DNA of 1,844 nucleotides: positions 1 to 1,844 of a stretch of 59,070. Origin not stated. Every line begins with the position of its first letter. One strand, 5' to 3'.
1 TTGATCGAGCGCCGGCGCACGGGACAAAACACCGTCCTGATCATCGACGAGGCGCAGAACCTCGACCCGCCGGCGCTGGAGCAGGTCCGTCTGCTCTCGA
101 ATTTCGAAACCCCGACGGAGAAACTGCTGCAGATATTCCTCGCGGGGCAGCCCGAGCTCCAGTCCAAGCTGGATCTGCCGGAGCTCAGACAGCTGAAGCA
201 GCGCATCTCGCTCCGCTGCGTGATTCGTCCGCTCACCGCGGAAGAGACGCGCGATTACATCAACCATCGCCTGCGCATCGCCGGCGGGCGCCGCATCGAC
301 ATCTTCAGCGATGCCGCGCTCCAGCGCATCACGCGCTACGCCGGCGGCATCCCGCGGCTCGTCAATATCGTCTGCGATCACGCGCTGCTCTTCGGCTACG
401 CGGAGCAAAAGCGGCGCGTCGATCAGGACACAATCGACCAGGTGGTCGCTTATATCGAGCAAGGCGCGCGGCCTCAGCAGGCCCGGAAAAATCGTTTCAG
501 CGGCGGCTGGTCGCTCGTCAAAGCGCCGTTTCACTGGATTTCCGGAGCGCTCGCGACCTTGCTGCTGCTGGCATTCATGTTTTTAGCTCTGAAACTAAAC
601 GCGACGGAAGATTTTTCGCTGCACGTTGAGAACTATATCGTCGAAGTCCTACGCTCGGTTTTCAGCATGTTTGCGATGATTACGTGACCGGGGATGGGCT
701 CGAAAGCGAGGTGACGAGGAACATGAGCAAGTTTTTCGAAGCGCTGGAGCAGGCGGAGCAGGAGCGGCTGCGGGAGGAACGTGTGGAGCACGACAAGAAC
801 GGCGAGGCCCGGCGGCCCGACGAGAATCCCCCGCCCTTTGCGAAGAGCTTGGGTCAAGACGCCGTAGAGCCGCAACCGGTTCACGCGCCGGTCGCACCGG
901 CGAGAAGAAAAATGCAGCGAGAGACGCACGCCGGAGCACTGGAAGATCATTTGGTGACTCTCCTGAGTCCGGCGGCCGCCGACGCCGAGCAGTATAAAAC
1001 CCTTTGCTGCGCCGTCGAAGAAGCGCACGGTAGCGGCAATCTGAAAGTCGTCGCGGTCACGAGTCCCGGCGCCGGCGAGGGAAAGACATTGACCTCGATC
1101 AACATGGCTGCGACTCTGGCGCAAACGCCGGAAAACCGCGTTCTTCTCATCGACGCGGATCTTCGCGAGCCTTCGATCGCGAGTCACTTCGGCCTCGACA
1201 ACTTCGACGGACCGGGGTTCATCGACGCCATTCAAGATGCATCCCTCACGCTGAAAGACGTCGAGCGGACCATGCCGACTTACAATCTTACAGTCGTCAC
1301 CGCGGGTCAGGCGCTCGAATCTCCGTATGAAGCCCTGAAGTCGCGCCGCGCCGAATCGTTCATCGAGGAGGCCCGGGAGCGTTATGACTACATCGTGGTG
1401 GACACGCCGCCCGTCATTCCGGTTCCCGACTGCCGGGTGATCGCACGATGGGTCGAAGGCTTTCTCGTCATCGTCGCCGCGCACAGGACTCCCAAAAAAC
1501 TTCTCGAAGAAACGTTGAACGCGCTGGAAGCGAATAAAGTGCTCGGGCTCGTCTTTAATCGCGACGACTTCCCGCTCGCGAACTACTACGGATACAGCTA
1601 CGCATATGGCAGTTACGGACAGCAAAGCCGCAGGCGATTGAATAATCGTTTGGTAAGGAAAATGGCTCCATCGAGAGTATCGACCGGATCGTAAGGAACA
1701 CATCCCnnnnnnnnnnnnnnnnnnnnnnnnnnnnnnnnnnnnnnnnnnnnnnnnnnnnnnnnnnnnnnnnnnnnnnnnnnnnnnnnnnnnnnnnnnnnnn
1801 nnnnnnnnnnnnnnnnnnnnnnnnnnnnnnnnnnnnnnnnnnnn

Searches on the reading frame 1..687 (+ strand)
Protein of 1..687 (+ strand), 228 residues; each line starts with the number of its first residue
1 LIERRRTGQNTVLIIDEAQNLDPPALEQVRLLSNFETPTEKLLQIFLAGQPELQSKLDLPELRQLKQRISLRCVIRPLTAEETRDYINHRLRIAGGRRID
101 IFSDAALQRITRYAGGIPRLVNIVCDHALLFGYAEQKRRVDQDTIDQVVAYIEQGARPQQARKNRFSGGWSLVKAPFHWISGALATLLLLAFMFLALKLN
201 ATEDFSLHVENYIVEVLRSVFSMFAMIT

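Call 76: search_protein_families(library=pfam, proteins=[window:1-687:+], max_evalue=0.001)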
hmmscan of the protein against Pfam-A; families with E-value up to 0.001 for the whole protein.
window:1-687:+ (228 aa): 1 family
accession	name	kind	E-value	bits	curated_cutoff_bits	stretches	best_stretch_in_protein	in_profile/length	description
PF13401.12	AAA_22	-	3.6e-11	43.9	27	1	7-57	84-130/130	AAA domain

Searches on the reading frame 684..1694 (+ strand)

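Call 9: search_protein_families(library=pfam, proteins=[window:684-1694:+], max_evalue=0.001)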
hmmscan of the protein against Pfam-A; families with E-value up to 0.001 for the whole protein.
window:684-1694:+ (336 aa): 4 families
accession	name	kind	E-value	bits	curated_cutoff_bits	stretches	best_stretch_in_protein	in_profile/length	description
PF13614.12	AAA_31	-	1.9e-12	47.9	27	1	121-245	2-129/177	AAA domain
PF01656.29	CbiA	-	2.8e-08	34.2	25.4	1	123-293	1-82/125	CobQ/CobB/MinD/ParA nucleotide binding domain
PF10609.15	ParA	-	8.1e-08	32.4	27.1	1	121-245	4-123/246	NUBPL iron-transfer P-loop NTPase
PF01268.25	FTHFS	-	0.00091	18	27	0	119-171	56-104/556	Formate--tetrahydrofolate ligase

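Call 38: search_protein_families(library=ncbifam, proteins=[window:684-1694:+], max_evalue=0.00001)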
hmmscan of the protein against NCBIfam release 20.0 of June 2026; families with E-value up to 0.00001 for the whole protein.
window:684-1694:+ (336 aa): 12 families
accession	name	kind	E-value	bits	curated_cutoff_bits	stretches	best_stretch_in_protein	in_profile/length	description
TIGR03018.1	pepcterm_TyrKin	hypoth_equivalog_domain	8.9e-43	146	230.65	1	103-292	14-207/207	XrtA-associated tyrosine autokinase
TIGR01007.1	eps_fam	subfamily_domain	7.5e-36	123.6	108.05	1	102-309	1-204/204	polysaccharide biosynthesis tyrosine autokinase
TIGR01005.1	eps_transp_fam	subfamily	9.4e-28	96.8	411.7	1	96-311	522-735/754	exopolysaccharide transport protein family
NF007350.0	PRK09841.1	equivalog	8.6e-23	80.3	1248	1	96-314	507-723/726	tyrosine-protein kinase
NF008568.0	PRK11519.1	equivalog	5.7e-22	77.7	1068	1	101-312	507-714/720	tyrosine-protein kinase Wzc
TIGR03029.1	EpsG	equivalog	2.6e-20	72.7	313.8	1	82-270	65-249/274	chain length determinant protein tyrosine kinase EpsG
TIGR01968.1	minD_bact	equivalog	1.1e-09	38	212.9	1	121-245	2-123/261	septum site-determining protein MinD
NF041546.1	ParA_partition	equivalog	3.9e-08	33.1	180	0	122-160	1-38/203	ParA family partition ATPase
TIGR03815.1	CpaE_hom_Actino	equivalog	8.9e-08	31.6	154.45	1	117-266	108-254/340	septum site-determining protein Ssd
TIGR01969.1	minD_arch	subfamily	3.8e-07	29.5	201.75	1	122-253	2-128/251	cell division ATPase MinD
NF047398.1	AAA_KGGVGR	domain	6.7e-07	29.8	90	1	121-210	3-102/190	KGGVGR-motif variant AAA ATPase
TIGR03453.1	partition_RepA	equivalog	1.8e-06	27.1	348.45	1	111-244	95-245/387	plasmid partitioning protein RepA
